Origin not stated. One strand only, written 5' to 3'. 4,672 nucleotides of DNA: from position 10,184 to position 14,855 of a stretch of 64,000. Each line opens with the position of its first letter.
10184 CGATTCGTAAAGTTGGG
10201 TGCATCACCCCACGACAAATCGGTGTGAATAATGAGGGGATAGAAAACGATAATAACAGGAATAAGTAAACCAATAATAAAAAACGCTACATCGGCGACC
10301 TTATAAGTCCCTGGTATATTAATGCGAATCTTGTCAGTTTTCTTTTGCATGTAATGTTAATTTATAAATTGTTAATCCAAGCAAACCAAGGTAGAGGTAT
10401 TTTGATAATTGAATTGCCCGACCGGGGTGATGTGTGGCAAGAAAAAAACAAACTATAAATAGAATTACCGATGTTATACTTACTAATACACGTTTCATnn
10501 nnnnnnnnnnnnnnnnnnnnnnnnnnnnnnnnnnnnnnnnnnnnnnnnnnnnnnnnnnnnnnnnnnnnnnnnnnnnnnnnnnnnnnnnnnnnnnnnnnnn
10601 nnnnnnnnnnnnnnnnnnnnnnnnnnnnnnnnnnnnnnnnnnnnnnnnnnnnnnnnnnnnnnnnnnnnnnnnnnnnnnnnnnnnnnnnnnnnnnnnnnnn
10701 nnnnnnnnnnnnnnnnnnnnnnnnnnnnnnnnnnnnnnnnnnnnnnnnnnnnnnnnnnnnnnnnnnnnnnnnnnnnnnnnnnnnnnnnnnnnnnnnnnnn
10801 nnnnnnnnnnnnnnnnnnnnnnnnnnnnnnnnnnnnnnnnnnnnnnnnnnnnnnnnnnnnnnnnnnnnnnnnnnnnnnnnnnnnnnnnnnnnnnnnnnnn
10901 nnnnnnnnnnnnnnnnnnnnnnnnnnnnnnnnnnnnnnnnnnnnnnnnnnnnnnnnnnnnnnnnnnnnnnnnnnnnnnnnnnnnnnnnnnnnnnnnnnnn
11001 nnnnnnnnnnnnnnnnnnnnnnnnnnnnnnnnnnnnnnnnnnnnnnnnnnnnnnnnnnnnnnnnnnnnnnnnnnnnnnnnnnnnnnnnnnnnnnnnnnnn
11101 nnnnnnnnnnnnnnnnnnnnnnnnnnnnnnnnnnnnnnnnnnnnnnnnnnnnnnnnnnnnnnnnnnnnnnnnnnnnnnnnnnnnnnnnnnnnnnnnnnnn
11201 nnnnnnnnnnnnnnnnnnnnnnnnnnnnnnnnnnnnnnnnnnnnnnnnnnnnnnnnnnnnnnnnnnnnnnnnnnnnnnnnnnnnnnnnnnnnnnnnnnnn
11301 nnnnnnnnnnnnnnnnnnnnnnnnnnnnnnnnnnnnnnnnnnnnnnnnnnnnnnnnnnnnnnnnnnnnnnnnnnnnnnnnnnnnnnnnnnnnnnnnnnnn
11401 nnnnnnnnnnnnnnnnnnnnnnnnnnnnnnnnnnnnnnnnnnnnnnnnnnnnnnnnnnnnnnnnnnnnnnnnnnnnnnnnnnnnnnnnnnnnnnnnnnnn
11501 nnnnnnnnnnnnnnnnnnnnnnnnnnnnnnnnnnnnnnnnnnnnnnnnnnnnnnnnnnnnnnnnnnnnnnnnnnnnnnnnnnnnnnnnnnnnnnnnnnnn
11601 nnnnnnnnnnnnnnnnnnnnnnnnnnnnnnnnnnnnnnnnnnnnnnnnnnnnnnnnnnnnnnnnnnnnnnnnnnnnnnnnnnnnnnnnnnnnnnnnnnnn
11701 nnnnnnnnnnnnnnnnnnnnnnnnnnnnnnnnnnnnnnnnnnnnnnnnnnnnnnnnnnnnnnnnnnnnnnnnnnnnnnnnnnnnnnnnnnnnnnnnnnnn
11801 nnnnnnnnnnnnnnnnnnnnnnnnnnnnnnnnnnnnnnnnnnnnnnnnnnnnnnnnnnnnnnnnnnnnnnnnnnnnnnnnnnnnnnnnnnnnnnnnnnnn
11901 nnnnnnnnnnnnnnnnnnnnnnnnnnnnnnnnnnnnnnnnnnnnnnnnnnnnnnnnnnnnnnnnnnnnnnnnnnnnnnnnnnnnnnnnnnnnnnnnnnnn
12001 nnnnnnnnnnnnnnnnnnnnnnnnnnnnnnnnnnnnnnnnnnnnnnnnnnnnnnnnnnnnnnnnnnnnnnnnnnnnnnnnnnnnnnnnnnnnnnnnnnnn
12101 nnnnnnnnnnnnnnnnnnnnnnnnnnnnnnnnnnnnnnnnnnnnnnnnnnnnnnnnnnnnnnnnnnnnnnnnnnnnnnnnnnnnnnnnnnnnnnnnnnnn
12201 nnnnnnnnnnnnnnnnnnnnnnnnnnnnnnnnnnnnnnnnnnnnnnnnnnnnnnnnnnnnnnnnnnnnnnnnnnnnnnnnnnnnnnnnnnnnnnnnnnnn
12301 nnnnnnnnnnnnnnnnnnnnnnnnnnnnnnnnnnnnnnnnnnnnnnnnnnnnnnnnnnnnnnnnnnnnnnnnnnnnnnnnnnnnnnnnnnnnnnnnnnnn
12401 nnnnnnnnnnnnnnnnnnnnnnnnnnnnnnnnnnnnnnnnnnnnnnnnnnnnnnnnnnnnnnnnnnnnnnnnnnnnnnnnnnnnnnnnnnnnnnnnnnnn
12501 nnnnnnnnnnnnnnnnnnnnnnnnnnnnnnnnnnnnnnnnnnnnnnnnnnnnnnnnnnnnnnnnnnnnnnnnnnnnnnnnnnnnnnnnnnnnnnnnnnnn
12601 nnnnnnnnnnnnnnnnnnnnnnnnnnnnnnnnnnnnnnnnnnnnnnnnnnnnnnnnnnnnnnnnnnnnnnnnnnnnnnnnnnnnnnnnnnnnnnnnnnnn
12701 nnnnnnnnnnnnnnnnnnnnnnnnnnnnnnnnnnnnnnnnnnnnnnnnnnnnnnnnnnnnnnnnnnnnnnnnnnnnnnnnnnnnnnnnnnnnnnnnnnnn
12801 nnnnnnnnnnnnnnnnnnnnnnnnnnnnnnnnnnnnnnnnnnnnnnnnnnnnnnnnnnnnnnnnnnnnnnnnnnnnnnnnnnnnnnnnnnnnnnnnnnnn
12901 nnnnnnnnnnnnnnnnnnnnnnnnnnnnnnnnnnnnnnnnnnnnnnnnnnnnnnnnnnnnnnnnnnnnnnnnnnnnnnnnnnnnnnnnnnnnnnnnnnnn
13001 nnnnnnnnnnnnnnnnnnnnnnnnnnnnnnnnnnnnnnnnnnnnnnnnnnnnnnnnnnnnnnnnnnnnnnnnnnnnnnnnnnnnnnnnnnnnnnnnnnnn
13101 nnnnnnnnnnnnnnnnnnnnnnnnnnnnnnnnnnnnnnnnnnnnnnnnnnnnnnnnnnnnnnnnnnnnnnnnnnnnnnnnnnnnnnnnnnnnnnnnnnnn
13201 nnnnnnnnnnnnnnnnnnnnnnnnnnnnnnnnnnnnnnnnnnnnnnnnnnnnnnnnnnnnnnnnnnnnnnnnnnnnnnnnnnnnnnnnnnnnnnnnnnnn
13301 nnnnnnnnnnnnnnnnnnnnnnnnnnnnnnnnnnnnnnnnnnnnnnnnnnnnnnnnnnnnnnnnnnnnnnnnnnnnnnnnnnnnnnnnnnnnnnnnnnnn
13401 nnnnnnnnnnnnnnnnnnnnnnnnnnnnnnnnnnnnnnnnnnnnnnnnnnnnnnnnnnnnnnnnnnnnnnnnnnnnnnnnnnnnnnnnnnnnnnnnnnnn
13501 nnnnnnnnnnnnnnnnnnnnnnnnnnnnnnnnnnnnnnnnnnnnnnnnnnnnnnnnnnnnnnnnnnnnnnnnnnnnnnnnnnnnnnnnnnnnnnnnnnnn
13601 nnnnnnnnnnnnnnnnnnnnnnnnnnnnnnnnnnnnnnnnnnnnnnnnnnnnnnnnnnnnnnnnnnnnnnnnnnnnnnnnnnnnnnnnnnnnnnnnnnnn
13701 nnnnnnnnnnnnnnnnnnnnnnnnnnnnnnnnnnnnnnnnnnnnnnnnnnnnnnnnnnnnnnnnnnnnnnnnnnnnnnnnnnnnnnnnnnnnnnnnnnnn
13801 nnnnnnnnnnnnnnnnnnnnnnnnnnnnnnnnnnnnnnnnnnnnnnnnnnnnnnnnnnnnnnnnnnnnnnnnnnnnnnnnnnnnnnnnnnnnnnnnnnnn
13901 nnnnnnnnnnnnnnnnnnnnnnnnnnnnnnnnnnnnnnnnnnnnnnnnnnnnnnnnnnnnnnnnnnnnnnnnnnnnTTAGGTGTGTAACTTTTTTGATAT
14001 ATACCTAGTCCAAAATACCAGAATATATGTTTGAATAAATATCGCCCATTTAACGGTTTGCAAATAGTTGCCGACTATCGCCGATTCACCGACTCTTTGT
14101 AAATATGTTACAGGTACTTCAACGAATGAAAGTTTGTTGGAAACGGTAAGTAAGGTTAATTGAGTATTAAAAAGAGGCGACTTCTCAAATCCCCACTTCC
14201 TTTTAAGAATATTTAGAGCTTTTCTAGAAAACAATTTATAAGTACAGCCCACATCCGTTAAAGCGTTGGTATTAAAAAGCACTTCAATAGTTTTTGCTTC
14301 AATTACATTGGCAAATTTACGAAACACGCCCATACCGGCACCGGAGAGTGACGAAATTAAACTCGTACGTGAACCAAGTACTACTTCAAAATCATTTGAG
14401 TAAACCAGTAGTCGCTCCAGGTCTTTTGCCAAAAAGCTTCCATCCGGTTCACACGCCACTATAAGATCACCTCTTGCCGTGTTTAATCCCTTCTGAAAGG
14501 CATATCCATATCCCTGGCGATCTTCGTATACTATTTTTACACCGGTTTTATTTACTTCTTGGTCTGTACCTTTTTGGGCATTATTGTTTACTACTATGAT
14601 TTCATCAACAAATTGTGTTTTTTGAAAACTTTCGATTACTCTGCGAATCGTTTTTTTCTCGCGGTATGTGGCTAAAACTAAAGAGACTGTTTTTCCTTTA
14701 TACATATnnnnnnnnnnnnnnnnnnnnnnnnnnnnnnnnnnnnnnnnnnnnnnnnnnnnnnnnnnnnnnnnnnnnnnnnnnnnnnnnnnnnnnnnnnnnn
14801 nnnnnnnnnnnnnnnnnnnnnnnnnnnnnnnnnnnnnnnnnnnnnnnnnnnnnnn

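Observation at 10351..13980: Plus-strand island: YfhO-family protein plus a PMT-like GT-C, expressed divergently from the main minus-strand operons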

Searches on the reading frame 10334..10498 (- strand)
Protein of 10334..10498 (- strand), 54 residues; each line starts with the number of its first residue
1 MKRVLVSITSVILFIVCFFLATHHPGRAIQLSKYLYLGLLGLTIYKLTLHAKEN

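Call 88: search_protein_families(library=pfam, proteins=[window:10334-10498:-], max_evalue=0.05)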
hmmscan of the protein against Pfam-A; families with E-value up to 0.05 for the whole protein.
window:10334-10498:- (54 aa): 0 families

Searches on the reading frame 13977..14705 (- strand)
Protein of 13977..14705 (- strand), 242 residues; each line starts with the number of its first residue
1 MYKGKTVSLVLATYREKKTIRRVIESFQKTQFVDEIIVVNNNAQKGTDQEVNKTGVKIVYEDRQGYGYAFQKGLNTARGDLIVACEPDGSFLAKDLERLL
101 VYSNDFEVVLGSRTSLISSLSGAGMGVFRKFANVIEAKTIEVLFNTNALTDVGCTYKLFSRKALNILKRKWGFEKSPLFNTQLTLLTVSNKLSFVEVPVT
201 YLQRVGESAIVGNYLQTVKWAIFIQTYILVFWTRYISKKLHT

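Call 3: search_protein_families(library=pfam, proteins=[window:13977-14705:-], max_evalue=0.1)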
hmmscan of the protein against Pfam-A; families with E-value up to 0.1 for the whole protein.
window:13977-14705:- (242 aa): 3 families
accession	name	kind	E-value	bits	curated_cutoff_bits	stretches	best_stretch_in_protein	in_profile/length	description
PF00535.33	Glycos_transf_2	-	2.1e-15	57.5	23.3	1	8-163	1-163/168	Glycosyl transferase family 2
PF12804.13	NTP_transf_3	-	2.9e-05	24.7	27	1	11-98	18-105/160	MobA-like NTP transferase domain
PF09258.16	Glyco_transf_64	-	0.0082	15.9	21.3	1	8-58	2-54/245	Glycosyl transferase family 64 domain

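Call 5: search_protein_families(library=ncbifam, proteins=[window:13977-14705:-], max_evalue=0.1)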
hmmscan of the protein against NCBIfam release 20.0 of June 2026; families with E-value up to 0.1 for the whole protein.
window:13977-14705:- (242 aa): 16 families
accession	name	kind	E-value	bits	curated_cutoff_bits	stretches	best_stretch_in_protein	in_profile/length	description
TIGR04182.1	glyco_TIGR04182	equivalog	2.2e-21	76.5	325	1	7-210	2-199/293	S-layer glycoprotein N-glycosyltransferase AglJ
NF041391.1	DPhHxTase_Halo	equivalog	1.2e-12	47.3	375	1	12-209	2-191/213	dolichyl-phosphate hexose transferase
NF010496.0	PRK13915.1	equivalog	2.5e-08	33.4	262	1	3-86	29-124/307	glucosyl-3-phosphoglycerate synthase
NF058614.1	PPMAGASynPpgS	equivalog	2.9e-07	30.1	370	1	7-120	2-120/226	polyprenyl-phospho-N-acetylgalactosaminyl synthase PpgS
NF038302.1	EPS_HpsE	equivalog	6e-07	28.7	300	1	7-83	3-91/307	hormogonium polysaccharide biosynthesis glycosyltransferase HpsE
NF050050.1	ProtGlycPglI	equivalog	1.2e-06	28.1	500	1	6-111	3-117/306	GalNAc(5)-diNAcBac-PP-undecaprenol beta-1,3-glucosyltransferase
TIGR04283.1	glyco_like_mftF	equivalog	2.6e-06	27.2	182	1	7-83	1-77/221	TIGR04283 family arsenosugar biosynthesis glycosyltransferase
TIGR03937.1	PgaC_IcaA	equivalog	3.3e-06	26.3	422.3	1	5-95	45-141/407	poly-beta-1,6-N-acetyl-D-glucosamine synthase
NF041875.1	EPS_EpsD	equivalog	8.2e-06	25.4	370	1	7-111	1-114/325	exopolysaccharide biosynthesis glycosyltransferase EpsD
NF007986.1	PRK10714.1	equivalog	0.00025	20.2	529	1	5-168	6-173/316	undecaprenyl-phosphate 4-deoxy-4-formamido-L-arabinose transferase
NF047683.1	TeichurnBiosyTuaG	equivalog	0.0003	20.5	400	1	4-105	5-113/252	teichuronic acid biosynthesis protein TuaG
NF007482.0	PRK10073.1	equivalog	0.0015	17.6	423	1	5-100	6-107/334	glycosyltransferase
TIGR03310.1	matur_MocA_YgfJ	equivalog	0.0075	16.3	186.45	1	13-100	21-111/188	molybdenum cofactor cytidylyltransferase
NF045692.1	OglycostaseCruG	equivalog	0.0096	14.9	600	1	6-54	42-91/386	2'-O-glycosyltransferase CruG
TIGR03965.1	mycofact_glyco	equivalog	0.018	13.9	280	1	5-110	74-186/467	mycofactocin biosynthesis glycosyltransferase MftF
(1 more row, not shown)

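Call 71: search_solved_structures(query=window:13977-14705:-, max_evalue=0.001)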
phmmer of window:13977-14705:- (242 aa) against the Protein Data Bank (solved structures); distinct sequences matched with E-value up to 0.001: 1.
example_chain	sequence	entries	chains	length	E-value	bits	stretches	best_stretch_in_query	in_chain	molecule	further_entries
6p61_A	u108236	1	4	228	0.00044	23.3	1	1-109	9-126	Glycosyltransferase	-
